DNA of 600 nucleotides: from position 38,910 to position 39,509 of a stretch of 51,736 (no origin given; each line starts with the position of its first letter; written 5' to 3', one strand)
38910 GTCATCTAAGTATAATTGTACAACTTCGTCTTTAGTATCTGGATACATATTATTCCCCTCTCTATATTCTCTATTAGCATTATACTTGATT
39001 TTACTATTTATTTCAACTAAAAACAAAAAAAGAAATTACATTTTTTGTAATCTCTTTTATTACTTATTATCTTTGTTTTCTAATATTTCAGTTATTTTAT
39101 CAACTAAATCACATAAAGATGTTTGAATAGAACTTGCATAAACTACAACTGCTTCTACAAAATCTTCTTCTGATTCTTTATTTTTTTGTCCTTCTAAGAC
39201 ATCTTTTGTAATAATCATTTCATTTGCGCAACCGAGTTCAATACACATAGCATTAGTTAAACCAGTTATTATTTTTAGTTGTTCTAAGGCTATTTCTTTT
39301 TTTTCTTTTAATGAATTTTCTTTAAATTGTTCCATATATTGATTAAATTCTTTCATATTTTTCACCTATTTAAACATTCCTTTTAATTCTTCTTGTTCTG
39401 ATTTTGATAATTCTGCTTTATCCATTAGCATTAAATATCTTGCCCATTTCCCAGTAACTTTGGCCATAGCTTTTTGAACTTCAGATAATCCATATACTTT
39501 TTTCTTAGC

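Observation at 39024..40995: Self-contained two-gene cassette (534 aa + 98 aa, no recognisable domains) inserted between rsmG and noc in the oriC-proximal partition locus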

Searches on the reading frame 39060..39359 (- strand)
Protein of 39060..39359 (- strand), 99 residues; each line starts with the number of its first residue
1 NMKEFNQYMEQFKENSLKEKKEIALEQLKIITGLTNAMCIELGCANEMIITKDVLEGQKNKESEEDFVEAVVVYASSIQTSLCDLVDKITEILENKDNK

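Call 6: search_protein_families(library=pfam, proteins=[window:39060-39356:-], max_evalue=0.1)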
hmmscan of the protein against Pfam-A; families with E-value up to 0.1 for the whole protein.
window:39060-39356:- (98 aa): 2 families
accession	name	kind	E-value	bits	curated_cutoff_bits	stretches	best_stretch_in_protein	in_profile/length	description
PF08454.17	RIH_assoc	-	0.0058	17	28.5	1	39-81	14-56/99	RyR and IP3R Homology associated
PF02206.23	WSN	-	0.078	13.3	21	0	22-54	4-36/66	Domain of unknown function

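Call 7: search_protein_families(library=ncbifam, proteins=[window:39060-39356:-], max_evalue=0.1)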
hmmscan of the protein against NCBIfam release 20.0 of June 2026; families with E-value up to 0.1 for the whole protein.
window:39060-39356:- (98 aa): 0 families

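Call 9: search_protein_families(library=padloc, proteins=[window:39060-39356:-], max_evalue=1)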
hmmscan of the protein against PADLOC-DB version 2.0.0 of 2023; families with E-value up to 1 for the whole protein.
window:39060-39356:- (98 aa): 1 family
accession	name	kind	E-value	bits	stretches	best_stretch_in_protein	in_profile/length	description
PDLC02941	RT_II-A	-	0.0058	13.8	1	9-97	214-301/309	-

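Call 10: search_protein_families(library=phrogs, proteins=[window:39060-39356:-], max_evalue=1)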
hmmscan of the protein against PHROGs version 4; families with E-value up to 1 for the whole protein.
window:39060-39356:- (98 aa): 1 family
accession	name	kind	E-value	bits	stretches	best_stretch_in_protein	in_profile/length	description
phrog_15129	-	unknown function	0.083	13.9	1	70-98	27-55/81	-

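Call 29: find_homologous_proteins(query=A2, max_evalue=0.01)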
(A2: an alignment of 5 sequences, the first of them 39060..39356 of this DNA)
Query A2 (5 sequences) (98 aa, profile of the alignment): 408 proteins with E <= 0.01 among 1767 candidates; the best 120 are listed.
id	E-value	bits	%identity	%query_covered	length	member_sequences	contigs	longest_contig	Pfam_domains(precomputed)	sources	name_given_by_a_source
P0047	7.1e-44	166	63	97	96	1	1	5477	-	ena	-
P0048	1.9e-43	164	62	97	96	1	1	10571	-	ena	-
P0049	1.1e-42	162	59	97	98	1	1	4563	-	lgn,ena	-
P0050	1.6e-42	161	59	97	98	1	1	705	-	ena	-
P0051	1.7e-42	161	100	100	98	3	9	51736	-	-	-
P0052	2.2e-42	161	58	97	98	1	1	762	-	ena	-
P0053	2.7e-42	161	60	97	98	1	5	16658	-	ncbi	-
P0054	7.3e-42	159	57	97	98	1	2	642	-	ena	-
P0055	9.3e-42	159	58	97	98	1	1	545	-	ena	-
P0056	9.6e-42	159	58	97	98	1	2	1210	-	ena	-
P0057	1.1e-41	159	63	97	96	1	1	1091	-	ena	-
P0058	3.1e-41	157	57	97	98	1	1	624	-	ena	-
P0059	3.6e-41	157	57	97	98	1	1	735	-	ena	-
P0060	4.6e-41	157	68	97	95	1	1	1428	-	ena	-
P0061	5.0e-41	157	67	97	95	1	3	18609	-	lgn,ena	-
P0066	4.8e-40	153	68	96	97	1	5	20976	-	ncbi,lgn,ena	-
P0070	8.2e-39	150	42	92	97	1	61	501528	-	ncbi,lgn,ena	-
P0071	9.3e-39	149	58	97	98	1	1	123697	-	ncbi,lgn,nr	ncbi:MAG: hypothetical protein VZS44_04915 [Bacilli bacterium]|nr:hypothetical protein [Bacilli bact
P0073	1.2e-38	149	54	96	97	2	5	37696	-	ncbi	-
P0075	1.4e-38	149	42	92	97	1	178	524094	-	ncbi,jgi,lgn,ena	-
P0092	2.2e-37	145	57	97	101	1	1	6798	-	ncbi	-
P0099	7.3e-37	143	50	94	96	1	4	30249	-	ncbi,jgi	jgi:hypothetical protein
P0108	5.4e-36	140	51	95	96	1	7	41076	-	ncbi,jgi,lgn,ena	-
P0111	1.0e-35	140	68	99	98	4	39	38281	-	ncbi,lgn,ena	-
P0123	1.1e-34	136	48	94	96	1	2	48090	-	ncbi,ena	-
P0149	1.8e-33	132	51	93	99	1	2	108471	-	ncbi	-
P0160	1.0e-32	130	47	94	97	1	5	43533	-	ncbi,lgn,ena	-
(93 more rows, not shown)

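Call 31: find_encoding_contigs(protein=P0075, flank=7000, max_places=5)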
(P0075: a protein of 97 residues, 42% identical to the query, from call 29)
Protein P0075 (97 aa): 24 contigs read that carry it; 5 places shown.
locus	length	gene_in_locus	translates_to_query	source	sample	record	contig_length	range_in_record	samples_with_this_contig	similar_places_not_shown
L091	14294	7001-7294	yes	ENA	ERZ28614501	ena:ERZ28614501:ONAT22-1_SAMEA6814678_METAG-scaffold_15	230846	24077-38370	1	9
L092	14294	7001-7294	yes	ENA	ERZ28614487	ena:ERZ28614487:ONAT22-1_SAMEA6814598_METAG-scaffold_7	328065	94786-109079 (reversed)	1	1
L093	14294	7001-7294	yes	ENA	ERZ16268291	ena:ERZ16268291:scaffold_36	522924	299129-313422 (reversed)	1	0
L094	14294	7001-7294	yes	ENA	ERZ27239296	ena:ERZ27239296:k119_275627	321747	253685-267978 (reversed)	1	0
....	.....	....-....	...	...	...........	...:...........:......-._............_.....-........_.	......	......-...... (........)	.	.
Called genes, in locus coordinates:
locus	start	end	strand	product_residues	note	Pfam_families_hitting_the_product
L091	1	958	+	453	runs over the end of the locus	PF00772:DnaB, PF20307:divDNAB (faint), PF13481:AAA_25, PF03796:DnaB_C, PF06745:ATPase (weak), PF00270:DEAD (faint)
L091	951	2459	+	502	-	PF01476:LysM, PF07501:G5, PF01551:Peptidase_M23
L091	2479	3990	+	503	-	PF01476:LysM, PF07501:G5 (weak), PF01551:Peptidase_M23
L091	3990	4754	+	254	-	PF00753:Lactamase_B, PF23023:Anti-Pycsar_Apyc1, PF12706:Lactamase_B_2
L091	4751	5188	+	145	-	PF02590:SPOUT_MTase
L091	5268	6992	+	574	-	-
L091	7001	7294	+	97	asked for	-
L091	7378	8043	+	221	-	PF03167:UDG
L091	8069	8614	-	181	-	PF04011:LemA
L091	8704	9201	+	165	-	PF00753:Lactamase_B, PF23023:Anti-Pycsar_Apyc1 (weak), PF00753:Lactamase_B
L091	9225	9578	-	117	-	PF09671:Spore_GerQ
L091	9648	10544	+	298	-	PF02588:YitT_membrane, PF10035:DUF2179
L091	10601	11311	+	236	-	PF00005:ABC_tran, PF13304:AAA_21 (faint)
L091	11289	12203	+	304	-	PF18075:FtsX_ECD, PF02687:FtsX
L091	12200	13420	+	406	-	PF24568:CC_PcsB (weak), PF01551:Peptidase_M23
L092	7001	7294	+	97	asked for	-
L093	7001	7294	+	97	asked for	-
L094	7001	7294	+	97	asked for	-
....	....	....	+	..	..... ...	-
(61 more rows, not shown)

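Call 32: find_encoding_contigs(protein=P0111, flank=7000, max_places=5)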
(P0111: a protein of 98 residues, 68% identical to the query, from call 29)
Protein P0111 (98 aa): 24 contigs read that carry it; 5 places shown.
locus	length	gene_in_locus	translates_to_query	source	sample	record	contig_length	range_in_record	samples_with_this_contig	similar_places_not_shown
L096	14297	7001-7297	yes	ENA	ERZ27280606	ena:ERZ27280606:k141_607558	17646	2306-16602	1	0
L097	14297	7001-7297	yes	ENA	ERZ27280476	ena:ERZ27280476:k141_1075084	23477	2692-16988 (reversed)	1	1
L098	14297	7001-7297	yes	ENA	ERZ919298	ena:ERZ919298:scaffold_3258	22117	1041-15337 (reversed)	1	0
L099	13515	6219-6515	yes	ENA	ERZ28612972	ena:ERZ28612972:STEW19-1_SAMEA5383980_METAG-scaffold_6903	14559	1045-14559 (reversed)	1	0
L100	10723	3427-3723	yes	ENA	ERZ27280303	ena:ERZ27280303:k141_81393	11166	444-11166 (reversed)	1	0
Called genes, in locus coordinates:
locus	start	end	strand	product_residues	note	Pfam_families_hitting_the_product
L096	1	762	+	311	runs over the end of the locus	PF02096:60KD_IMP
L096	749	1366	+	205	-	PF13083:KH_KhpA-B, PF01424:R3H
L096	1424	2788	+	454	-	PF10396:TrmE_N, PF12631:MnmE_helical, PF00350:Dynamin_N (faint), PF01926:MMR_HSR1, PF02421:FeoB_N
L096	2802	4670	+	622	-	PF00890:FAD_binding_2 (faint), PF01134:GIDA, PF12831:FAD_oxidored (weak), PF21680:GIDA_C_1st, PF13932:SAM_GIDA_C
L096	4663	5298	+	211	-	PF02527:GidB, PF13847:Methyltransf_31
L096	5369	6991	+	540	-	-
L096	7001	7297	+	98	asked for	-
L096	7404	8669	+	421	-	PF02195:ParB_N, PF17762:HTH_ParB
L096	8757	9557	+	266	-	PF00142:Fer4_NifH, PF01656:CbiA, PF02374:ArsA_ATPase, PF06564:CBP_BcsQ (faint), PF09140:MipZ (weak), PF10609:ParA, PF13614:AAA_31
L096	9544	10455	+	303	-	PF02195:ParB_N, PF17762:HTH_ParB, PF01381:HTH_3 (faint)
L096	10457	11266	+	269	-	PF21088:MS_channel_1st, PF00924:MS_channel_2nd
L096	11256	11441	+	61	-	PF06107:DUF951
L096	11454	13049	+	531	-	PF03806:ABG_transport, PF03606:DcuC (weak)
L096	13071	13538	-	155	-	PF12833:HTH_18, PF00165:HTH_AraC (weak)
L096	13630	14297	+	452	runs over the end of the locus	PF02534:T4SS-DNA_transf, PF01935:DUF87 (weak), PF10412:TrwB_AAD_bind, PF12696:TraG-D_C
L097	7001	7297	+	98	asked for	-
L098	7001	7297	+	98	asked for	-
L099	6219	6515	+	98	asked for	-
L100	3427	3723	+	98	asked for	-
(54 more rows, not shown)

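Call 43: search_solved_structures(query=A3, max_evalue=10)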
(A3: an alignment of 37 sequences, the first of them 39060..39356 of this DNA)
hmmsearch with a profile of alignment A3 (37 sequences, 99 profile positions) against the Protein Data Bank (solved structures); distinct sequences matched with E-value up to 10: 8.
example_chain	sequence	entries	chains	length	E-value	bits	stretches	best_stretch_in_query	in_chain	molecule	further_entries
5hyd_A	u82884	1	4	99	0.3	14.5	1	6-75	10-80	Protein S100-Z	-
2w4t_Z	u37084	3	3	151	0.62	13.5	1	4-72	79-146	MYOSIN ESSENTIAL LIGHT CHAIN, STRIATED ADDUCTOR MUSCLE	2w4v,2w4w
1dfk_Z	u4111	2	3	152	0.62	13.5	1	4-72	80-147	MYOSIN HEAD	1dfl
1scm_C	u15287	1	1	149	0.63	13.5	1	4-72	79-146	MYOSIN ESSENTIAL LIGHT CHAIN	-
1kk8_C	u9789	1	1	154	0.64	13.5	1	4-72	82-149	Myosin Essential Light Chain,Striated adductor muscle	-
1b7t_Z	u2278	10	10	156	0.65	13.4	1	4-72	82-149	MYOSIN ESSENTIAL LIGHT CHAIN | MYOSIN ESSENTIAL LIGHT CHAIN, STRIATED ADDUCTOR MUSCLE | SCALLOP MYOSIN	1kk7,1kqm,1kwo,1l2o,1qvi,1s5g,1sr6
3jtd_C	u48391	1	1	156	0.66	13.4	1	4-72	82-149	Myosin essential light chain, striated adductor muscle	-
6qz9_A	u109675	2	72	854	1.4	12.4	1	14-75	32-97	Pre-neck appendage protein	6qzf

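Call 45: find_related_loci(query=A3, collection=metagenome_contigs, flank=8000)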
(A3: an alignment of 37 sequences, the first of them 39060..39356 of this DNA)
Query A3 (98 aa) in metagenome_contigs; peptide patterns used: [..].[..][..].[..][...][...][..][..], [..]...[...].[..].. (x = any residue, [..] = any of these).
271 stretches matched a pattern; 42 encode a relative of the query (tblastn E <= 1e-3); 42 distinct loci.
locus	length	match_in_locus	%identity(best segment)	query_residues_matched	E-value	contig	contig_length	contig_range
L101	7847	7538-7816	68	1-94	2e-38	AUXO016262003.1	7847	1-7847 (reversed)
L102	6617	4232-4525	68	1-97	7e-38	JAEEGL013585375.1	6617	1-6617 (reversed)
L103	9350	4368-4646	63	1-93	1e-35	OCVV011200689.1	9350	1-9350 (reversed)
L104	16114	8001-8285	60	1-95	4e-35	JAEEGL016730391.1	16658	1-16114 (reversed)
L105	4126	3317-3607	54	1-97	7e-31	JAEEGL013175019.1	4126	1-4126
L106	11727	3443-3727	54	1-94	7e-26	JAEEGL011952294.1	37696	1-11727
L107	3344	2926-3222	51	1-98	6e-26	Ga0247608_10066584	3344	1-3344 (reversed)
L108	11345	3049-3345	51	1-98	6e-26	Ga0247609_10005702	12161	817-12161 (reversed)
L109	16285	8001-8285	55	1-94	3e-25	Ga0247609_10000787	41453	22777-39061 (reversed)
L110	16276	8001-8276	50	3-94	3e-25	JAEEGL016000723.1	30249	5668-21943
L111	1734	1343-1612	48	4-93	6e-25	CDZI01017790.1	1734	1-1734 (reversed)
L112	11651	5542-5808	52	3-91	2e-24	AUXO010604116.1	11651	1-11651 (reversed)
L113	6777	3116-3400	51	1-94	2e-24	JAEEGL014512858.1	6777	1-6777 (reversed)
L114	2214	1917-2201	48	1-94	8e-24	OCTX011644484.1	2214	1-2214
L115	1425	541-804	43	2-89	2e-23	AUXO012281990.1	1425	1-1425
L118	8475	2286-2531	49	2-83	1e-22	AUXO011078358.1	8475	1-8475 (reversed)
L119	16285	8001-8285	39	2-96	2e-22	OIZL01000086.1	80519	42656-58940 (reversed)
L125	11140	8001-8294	43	1-97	3e-21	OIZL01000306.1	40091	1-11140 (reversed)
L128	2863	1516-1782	44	2-90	5e-21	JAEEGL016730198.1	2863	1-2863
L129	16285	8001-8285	40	3-97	6e-21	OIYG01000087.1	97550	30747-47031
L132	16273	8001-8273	41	3-93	4e-20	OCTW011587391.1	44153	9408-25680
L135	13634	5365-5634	39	3-92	3e-19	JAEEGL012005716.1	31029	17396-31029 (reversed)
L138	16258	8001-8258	41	11-96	2e-18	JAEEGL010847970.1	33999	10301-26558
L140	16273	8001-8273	35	3-93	2e-17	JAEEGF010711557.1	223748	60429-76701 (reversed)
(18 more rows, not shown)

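Call 50: predict_structure(alignment_id=A3)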
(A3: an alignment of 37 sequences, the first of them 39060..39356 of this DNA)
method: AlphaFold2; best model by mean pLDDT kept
length: 98 residues; sequences in the alignment: 37
mean_pLDDT: 88.6   pTM: 0.76
mean pLDDT of the five models: 88.6, 86.6, 85.8, 81.3, 80.1
residues with pLDDT >= 90: 68; 70-90: 27; 50-70: 3; < 50: 0
segments of 3 or more residues with pLDDT < 50: none
pLDDT, mean of each block of 10 residues (from residue 1): 91 93 93 92 78 77 89 94 93 83
secondary structure, 60 per line:
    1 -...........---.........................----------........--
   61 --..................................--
elements in order: H2-12 H16-40 H51-58 H63-96

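Call 53: fold_search(model_id=the predicted structure, library=pdb)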
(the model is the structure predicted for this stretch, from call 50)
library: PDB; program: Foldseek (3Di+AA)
matches with E <= 10: 57; with E <= 0.001: 0
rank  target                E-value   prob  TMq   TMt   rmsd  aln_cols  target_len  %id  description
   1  6s1k_E                2.9e+00  0.14  0.32  0.31  18.5        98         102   11  E. coli Core Signaling Unit, carrying QQQQ receptor mutation (released 2020-01-22)
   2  6n9h                  4.0e+00  0.18  0.38  0.47  13.9        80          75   16  De novo designed homo-trimeric amantadine-binding protein (released 2019-12-18)
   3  6yo0_g1               4.0e+00  0.10  0.30  0.33  16.2        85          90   10  Cryo-EM structure of Tetrahymena thermophila mitochondrial ATP synthase - F1/peripheral stalk (released 2020-09-30)
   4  6gr2_E                4.2e+00  0.11  0.31  0.10  12.3        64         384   20  Structure of human galactokinase in complex with galactose and ADP (released 2019-06-19)
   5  6gr2_A                4.5e+00  0.11  0.31  0.10  12.2        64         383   20  Structure of human galactokinase in complex with galactose and ADP (released 2019-06-19)
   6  6zfh_A                4.5e+00  0.10  0.27  0.08  12.0        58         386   21  Structure of human galactokinase in complex with galactose and 2'-(benzo[d]oxazol-2-ylamino)-7',8'-dihydro-1'H-spiro[c (released 2021-06-30)
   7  9fed                  4.8e+00  0.10  0.36  0.21  20.2       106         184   11  Single-chain chimeric protein mimicking the interaction between HR1 and HR2 in HIV gp41 (released 2025-05-28)
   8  6zfh_G                4.8e+00  0.10  0.30  0.10  12.3        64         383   20  Structure of human galactokinase in complex with galactose and 2'-(benzo[d]oxazol-2-ylamino)-7',8'-dihydro-1'H-spiro[c (released 2021-06-30)
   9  6qje_A                5.0e+00  0.10  0.27  0.08  12.9        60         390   18  Structure of human galactokinase 1 bound with 4-{[2-(Methylsulfonyl)-1H-imidazol-1-yl]methyl}-1,3-thiazole (released 2019-02-27)
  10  1ohh_MODEL_2_G        5.0e+00  0.09  0.32  0.34  16.3        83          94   11  BOVINE MITOCHONDRIAL F1-ATPASE complexed with the inhibitor protein IF1 (released 2003-06-09)
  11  6gr2_C                5.0e+00  0.09  0.27  0.08  12.1        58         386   22  Structure of human galactokinase in complex with galactose and ADP (released 2019-06-19)
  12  8bt1_A                5.0e+00  0.06  0.23  0.19  11.1        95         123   12  YdaT transcription regulator (CII functional analog) (released 2023-02-22)
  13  6gr2_D                6.0e+00  0.09  0.31  0.10  12.2        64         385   20  Structure of human galactokinase in complex with galactose and ADP (released 2019-06-19)
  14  1s94_B                6.0e+00  0.08  0.35  0.29  15.8       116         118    9  Crystal structure of the Habc domain of neuronal syntaxin from the squid Loligo pealei (released 2004-05-11)
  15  8glt_0                6.3e+00  0.10  0.35  0.12  12.0        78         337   20  Backbone model of de novo-designed chlorophyll-binding nanocage O32-15 (released 2024-03-27)
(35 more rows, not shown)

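Call 63: find_related_loci(query=A3, collection=viral_contigs, flank=8000)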
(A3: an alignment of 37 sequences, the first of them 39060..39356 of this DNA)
Query A3 (98 aa) in viral_contigs; peptide patterns used: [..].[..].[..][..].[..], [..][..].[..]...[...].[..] (x = any residue, [..] = any of these).
213 stretches matched a pattern, but none encodes a relative of the query by tblastn (E <= 1e-3).

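Call 64: search_dna_similar(query=window:39060-39356:-, collection=phages, mode=protein, max_evalue=0.001)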
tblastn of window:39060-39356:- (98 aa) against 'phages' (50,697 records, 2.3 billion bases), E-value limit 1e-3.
No match.

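Call 71: search_protein_families(library=pfam, alignment_id=A3, max_evalue=0.1)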
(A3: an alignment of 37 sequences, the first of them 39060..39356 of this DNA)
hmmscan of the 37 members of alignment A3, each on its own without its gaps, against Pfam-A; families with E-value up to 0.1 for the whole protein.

A. member 1, window:39060-39356:- (98 aa): 2 families
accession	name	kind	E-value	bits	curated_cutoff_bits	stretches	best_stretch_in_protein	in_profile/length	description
PF08454.17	RIH_assoc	-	0.0058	17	28.5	1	39-81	14-56/99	RyR and IP3R Homology associated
PF02206.23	WSN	-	0.078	13.3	21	0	22-54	4-36/66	Domain of unknown function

B. families by the number of members that match (of 37 scanned): 19 families
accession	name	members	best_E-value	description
PF05338.17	DUF717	1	0.0037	Protein of unknown function (DUF717)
PF23252.1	KH_PARP14_5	1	0.0046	PARP14, fifth type I KH domain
PF08454.17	RIH_assoc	1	0.0058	RyR and IP3R Homology associated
PF13405.12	EF-hand_6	1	0.0075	EF-hand domain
PF12724.12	Flavodoxin_5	1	0.011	Flavodoxin domain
PF04691.17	ApoC-I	1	0.011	Apolipoprotein C-I (ApoC-1)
PF08889.16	WbqC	1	0.026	WbqC-like protein family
PF01973.23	MptE-like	1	0.032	6-hydroxymethylpterin diphosphokinase MptE-like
PF01217.26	Clat_adaptor_s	1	0.04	Clathrin adaptor complex small chain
PF07295.17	DUF1451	1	0.048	Zinc-ribbon containing domain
PF10075.15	CSN8_PSD8_EIF3K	1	0.051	CSN8/PSMD8/EIF3K family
PF07405.16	DUF1506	1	0.062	Protein of unknown function (DUF1506)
PF02562.22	PhoH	1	0.062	PhoH-like protein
PF19914.5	WEF-hand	1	0.065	Wolframin EF-hand domain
PF08807.15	DUF1798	1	0.067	Bacterial domain of unknown function (DUF1798)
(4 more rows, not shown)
